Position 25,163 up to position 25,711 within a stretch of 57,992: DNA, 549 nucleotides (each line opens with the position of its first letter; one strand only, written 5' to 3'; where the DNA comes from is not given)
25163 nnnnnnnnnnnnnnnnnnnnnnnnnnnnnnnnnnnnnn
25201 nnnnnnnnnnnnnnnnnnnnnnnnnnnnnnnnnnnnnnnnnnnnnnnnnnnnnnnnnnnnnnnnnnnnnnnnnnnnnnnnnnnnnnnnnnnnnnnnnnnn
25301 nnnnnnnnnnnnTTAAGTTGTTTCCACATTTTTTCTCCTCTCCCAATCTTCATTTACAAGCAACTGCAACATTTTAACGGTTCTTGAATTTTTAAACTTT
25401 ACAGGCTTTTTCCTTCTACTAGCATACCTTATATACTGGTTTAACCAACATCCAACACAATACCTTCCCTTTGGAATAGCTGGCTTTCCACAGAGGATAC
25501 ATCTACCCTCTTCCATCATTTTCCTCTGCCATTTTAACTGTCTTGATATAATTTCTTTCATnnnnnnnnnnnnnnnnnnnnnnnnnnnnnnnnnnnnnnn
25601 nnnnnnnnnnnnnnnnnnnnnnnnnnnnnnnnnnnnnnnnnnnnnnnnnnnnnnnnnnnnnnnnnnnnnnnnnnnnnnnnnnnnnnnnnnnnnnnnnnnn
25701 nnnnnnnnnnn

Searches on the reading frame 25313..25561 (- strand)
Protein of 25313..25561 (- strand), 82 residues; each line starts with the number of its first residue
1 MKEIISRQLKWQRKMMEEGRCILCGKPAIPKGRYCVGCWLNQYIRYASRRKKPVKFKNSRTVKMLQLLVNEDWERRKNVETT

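Call 39: find_related_loci(query=window:25313-25561:-, collection=viral_contigs, flank=3000)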
Query window:25313-25561:- (82 aa) in viral_contigs; peptide patterns used: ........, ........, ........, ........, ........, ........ (x = any residue, [..] = any of these).
20 stretches matched a pattern; 13 encode a relative of the query (tblastn E <= 1e-3); 13 distinct loci.
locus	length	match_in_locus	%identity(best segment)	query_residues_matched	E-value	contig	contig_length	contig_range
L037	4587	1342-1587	100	1-82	5e-53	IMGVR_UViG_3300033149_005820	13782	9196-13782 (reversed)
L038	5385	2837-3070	91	1-78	1e-46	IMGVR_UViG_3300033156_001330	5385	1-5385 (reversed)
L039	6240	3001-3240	86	1-80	2e-45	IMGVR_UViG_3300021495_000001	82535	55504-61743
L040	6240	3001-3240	85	1-80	7e-45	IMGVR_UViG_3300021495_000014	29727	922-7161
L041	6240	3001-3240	83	1-80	5e-44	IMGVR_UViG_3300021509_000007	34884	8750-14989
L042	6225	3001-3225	69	1-76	2e-31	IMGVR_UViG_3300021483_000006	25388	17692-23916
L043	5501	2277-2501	69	1-76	2e-31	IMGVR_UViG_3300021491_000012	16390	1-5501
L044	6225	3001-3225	69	1-76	6e-31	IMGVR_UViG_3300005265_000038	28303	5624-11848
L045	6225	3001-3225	63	1-76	5e-30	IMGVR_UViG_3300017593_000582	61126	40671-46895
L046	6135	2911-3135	63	1-76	5e-30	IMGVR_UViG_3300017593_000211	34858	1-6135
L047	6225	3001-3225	63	1-76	5e-30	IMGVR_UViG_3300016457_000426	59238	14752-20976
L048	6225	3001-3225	67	1-76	8e-30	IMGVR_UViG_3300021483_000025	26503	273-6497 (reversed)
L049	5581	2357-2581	67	1-76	8e-30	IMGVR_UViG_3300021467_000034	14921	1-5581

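Call 87: search_protein_families(library=ncbifam, proteins=[window:25313-25561:-], max_evalue=0.01)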
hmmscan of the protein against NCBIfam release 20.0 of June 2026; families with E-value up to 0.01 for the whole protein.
window:25313-25561:- (82 aa): 0 families
